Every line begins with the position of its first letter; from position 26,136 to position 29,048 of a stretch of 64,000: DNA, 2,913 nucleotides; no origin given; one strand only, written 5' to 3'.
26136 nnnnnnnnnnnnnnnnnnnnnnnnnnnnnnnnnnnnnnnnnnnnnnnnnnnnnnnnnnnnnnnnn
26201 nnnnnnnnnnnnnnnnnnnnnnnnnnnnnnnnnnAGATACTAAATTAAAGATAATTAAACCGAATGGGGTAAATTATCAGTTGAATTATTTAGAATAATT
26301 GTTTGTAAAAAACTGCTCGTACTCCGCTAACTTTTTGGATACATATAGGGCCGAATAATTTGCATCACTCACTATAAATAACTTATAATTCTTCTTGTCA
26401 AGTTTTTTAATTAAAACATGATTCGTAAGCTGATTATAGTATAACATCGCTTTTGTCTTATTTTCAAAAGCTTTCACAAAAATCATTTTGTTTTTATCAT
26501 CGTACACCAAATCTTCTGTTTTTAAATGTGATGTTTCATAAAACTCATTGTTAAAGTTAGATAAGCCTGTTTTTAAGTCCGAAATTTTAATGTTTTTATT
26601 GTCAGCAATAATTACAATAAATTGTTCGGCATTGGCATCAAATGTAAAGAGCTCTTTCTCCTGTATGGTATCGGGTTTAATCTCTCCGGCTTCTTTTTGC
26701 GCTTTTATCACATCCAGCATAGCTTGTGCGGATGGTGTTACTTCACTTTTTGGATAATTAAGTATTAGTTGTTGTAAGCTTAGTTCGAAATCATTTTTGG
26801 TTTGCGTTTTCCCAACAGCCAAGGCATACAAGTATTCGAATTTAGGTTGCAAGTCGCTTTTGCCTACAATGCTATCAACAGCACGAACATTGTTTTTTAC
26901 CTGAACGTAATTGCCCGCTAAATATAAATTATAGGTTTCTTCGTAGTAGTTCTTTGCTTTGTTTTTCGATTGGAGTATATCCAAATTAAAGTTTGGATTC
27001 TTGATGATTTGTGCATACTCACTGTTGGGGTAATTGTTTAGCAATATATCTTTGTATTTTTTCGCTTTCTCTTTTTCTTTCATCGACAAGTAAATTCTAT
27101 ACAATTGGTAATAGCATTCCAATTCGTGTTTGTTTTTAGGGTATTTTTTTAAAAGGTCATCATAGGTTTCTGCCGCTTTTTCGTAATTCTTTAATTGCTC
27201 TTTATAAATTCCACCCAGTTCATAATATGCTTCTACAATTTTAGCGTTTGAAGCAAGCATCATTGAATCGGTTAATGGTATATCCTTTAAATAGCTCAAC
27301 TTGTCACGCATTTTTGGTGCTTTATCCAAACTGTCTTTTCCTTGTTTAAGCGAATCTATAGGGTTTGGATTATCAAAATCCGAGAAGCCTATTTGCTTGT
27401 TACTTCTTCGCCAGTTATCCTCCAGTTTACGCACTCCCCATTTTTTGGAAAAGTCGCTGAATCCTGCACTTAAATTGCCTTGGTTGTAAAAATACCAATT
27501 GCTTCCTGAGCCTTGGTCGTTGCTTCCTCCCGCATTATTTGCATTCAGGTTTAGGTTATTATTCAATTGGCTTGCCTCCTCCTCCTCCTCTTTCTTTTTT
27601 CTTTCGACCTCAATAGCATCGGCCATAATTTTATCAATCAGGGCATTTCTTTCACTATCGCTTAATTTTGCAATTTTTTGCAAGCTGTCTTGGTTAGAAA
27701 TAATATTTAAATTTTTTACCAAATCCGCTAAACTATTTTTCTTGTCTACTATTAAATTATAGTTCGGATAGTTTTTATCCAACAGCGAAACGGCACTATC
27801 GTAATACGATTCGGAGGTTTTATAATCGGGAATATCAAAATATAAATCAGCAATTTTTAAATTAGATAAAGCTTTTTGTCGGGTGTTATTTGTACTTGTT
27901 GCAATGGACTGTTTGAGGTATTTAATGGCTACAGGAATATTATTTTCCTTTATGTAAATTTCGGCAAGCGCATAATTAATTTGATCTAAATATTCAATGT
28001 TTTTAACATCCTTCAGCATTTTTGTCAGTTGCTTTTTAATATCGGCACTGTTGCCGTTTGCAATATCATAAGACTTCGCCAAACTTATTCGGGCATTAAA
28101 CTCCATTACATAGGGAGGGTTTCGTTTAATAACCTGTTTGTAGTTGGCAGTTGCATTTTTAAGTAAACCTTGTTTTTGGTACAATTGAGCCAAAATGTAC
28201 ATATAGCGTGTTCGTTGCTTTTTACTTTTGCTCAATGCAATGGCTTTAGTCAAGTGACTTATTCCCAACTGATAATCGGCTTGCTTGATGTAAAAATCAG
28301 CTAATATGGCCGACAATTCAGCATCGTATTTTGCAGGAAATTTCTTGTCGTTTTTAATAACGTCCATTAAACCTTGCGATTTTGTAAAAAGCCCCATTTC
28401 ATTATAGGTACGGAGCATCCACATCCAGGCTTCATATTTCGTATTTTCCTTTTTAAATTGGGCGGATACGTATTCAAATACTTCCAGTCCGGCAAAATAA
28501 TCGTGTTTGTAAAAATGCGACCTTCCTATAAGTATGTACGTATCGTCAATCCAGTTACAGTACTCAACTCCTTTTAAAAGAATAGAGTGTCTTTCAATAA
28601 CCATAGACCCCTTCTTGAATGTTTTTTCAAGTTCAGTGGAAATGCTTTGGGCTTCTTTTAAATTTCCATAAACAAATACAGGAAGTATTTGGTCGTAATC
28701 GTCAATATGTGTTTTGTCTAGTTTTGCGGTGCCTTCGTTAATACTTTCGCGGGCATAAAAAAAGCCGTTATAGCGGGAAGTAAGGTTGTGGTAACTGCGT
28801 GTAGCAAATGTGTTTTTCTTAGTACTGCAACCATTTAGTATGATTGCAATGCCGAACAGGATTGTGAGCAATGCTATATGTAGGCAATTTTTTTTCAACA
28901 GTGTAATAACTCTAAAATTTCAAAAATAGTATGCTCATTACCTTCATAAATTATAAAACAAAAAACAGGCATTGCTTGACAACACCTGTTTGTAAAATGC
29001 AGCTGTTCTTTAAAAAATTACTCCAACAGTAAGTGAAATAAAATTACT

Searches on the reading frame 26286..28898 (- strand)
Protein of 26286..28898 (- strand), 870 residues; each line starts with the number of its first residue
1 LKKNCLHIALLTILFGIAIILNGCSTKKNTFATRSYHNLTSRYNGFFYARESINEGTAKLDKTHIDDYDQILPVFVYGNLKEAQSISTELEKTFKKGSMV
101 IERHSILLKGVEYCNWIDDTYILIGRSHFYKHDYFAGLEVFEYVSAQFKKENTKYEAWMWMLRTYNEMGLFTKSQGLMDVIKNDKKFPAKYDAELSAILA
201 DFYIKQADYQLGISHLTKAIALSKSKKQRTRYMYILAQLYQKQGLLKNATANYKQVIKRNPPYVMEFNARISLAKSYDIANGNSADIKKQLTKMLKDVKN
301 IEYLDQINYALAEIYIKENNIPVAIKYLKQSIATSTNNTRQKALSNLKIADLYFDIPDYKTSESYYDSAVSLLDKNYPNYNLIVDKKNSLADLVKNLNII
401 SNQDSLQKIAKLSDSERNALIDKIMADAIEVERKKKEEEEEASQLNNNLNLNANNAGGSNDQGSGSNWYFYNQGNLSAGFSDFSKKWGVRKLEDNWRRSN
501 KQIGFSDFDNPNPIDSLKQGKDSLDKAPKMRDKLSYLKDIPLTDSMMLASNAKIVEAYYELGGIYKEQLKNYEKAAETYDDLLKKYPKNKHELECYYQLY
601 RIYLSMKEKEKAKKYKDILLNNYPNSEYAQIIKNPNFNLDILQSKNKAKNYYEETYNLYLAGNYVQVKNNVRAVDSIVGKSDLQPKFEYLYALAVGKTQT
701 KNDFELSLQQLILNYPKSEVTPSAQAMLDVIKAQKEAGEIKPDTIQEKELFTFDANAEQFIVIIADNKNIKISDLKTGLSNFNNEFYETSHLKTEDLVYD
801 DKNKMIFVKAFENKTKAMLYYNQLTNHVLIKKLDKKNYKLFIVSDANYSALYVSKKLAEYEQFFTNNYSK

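Call 5: search_protein_families(library=pfam, proteins=[window:26286-28898:-], max_evalue=1)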
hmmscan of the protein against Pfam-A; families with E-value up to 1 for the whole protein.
window:26286-28898:- (870 aa): 12 families
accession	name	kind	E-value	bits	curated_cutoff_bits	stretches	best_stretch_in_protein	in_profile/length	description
PF13424.12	TPR_12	-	1.4e-10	41.7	30.1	3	199-258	9-73/77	Tetratricopeptide repeat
PF13181.12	TPR_8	-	1.4e-10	40.9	25.7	3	231-261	2-32/34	Tetratricopeptide repeat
PF14559.12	TPR_19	-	1.1e-09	38.9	25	2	570-630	5-63/68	Tetratricopeptide repeat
PF13428.12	TPR_14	-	2.1e-09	37.5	23.5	1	556-589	2-34/44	Tetratricopeptide repeat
PF13174.12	TPR_6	-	5.6e-09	36.5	26.3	2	556-588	1-32/33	Tetratricopeptide repeat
PF13432.12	TPR_16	-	2.9e-08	34.4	32.7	1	549-589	25-64/65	Tetratricopeptide repeat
PF07719.23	TPR_2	-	1.6e-07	31.3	27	2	556-589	2-34/34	Tetratricopeptide repeat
PF13176.12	TPR_7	-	5.8e-07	29.6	27.9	0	309-338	3-32/36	Tetratricopeptide repeat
PF17874.7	TPR_MalT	-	0.0051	16.6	45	1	207-258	54-108/336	MalT-like TPR region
PF00515.34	TPR_1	-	0.019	15.2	27.8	1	234-261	5-32/34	Tetratricopeptide repeat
PF16989.10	T6SS_VasJ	-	0.058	13.3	26.2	0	315-368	178-230/255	Type VI secretion, EvfE, EvfF, ImpA, BimE, VC_A0119, VasJ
PF14853.12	Fis1_TPR_C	-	0.7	10.6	25.3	0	569-590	14-35/53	Fis1 C-terminal tetratricopeptide repeat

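Call 7: search_protein_families(library=ncbifam, proteins=[window:26286-28898:-], max_evalue=0.1)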
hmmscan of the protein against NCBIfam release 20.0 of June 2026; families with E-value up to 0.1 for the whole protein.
window:26286-28898:- (870 aa): 8 families
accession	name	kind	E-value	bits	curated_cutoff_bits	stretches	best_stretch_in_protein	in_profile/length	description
NF052312.1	T9SS_PorW_SprE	equivalog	1.1e-205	685.4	250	1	18-727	2-716/716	type IX secretion system periplasmic lipoprotein PorW/SprE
TIGR03302.1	OM_YfiO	subfamily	1.2e-13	51.2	81.4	2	562-628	173-238/239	outer membrane protein assembly factor BamD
TIGR02795.1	tol_pal_ybgF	equivalog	5.8e-12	46.3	90.1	2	554-631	38-114/119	tol-pal system protein YbgF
NF008757.0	PRK11788.1-5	equivalog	6.5e-07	28.8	363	1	181-350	161-327/388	lipopolysaccharide assembly protein LapB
NF052415.1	T3SS_chap_SctY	equivalog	0.00051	20.5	70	1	192-257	39-104/106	type III secretion apparatus assembly chaperone SctY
NF008755.0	PRK11788.1-3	equivalog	0.0044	16.4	430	2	186-330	166-311/388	lipopolysaccharide assembly protein LapB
TIGR00540.1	TPR_hemY_coli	hypoth_equivalog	0.0086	14.9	142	0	157-255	295-384/385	heme biosynthesis-associated TPR protein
NF047558.1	TPR_END_plus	domain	0.072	13.1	32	1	309-344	3-37/56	TPR end-of-group domain-containing protein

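Call 60: find_homologous_proteins(query=window:26286-28898:-, max_evalue=1e-100)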
Query window:26286-28898:- (870 aa): 3141 proteins with E <= 1e-100 among 8000 candidates; the best 120 are listed.
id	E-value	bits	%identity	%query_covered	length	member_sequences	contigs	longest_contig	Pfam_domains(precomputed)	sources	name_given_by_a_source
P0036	0.0e+0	1897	99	100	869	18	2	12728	PF14559.13,PF13424.13,PF13176.13,PF13432.13,PF13428.13,PF13181.13,PF07719.24,PF13174.13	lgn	-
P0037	0.0e+0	1720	89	100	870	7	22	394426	PF14559.13,PF13424.13,PF13432.13,PF13428.13,PF13181.13,PF13174.13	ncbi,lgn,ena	-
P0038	0.0e+0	1344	70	100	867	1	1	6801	PF10602.16,PF14559.13,PF13424.13,PF13432.13,PF13428.13,PF13181.13,PF13174.13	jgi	jgi:tetratricopeptide (TPR) repeat protein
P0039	1.0e-259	882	49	98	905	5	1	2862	PF09976.16,PF00515.35,PF13424.13,PF13432.13,PF13181.13,PF07719.24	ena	-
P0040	2.4e-245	835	47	100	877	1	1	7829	PF14559.13,PF13424.13,PF13432.13,PF13428.13,PF13181.13,PF07719.24,PF13174.13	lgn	-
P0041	4.9e-245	834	47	100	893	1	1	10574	PF13424.13,PF13428.13,PF13181.13,PF07719.24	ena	-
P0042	2.0e-244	832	45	99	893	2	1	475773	PF13424.13,PF13181.13,PF07719.24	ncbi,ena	-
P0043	2.4e-244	831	46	97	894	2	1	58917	PF13424.13,PF13181.13,PF07719.24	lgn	-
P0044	3.8e-241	821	47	96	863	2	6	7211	PF13424.13,PF13176.13,PF13432.13,PF13428.13,PF13181.13,PF07719.24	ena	-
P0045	1.8e-239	815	44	99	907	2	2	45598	PF13424.13,PF13432.13,PF13428.13,PF13181.13,PF07719.24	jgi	jgi:tetratricopeptide (TPR) repeat protein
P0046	1.5e-237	809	46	98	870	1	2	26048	PF14559.13,PF13424.13,PF13432.13,PF13428.13,PF07719.24,PF13174.13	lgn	-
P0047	1.8e-236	805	45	98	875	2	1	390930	PF00515.35,PF13424.13,PF13176.13,PF13432.13,PF13428.13,PF13181.13,PF07719.24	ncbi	-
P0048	6.3e-236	804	47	99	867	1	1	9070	PF14559.13,PF09976.16,PF13424.13,PF13432.13,PF13428.13,PF13181.13,PF07719.24,PF13174.13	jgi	-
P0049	1.8e-235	802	46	99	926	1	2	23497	PF14559.13,PF13424.13,PF13432.13,PF13428.13,PF13181.13,PF07719.24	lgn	-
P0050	4.2e-235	801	45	98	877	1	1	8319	PF14559.13,PF23914.2,PF17874.8,PF00515.35,PF13424.13,PF13176.13,PF13432.13,PF13428.13,PF13181.13,PF07719.24,PF13174.13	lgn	-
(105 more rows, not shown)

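Call 61: find_encoding_contigs(protein=P0038, flank=6000, max_places=3)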
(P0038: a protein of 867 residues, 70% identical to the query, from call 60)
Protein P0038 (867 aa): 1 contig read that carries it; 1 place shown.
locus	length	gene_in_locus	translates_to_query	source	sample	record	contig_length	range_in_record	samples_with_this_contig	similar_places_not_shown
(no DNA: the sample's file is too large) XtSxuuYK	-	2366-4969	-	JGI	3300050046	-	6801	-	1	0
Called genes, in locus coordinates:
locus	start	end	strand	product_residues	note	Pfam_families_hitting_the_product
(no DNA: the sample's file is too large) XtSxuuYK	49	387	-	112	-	PF19937:GldC-like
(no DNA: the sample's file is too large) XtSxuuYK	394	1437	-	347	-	PF25594:GldB_lipo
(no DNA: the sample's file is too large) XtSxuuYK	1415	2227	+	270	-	PF13505:OMP_b-brl, PF13568:OMP_b-brl_2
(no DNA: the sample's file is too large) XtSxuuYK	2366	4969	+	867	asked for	PF13174:TPR_6 (faint), PF13424:TPR_12 (faint), PF13432:TPR_16 (faint), PF14559:TPR_19 (faint), PF13181:TPR_8 (faint), PF13428:TPR_14 (faint), PF10602:RPN7 (faint)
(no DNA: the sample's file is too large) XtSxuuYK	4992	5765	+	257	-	PF14371:DUF4412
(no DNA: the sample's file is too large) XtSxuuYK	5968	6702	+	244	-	PF00487:FA_desaturase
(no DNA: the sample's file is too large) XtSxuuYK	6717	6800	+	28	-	?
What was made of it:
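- X is absent downstream of porW-DUF4412 in the next relative (call 61).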
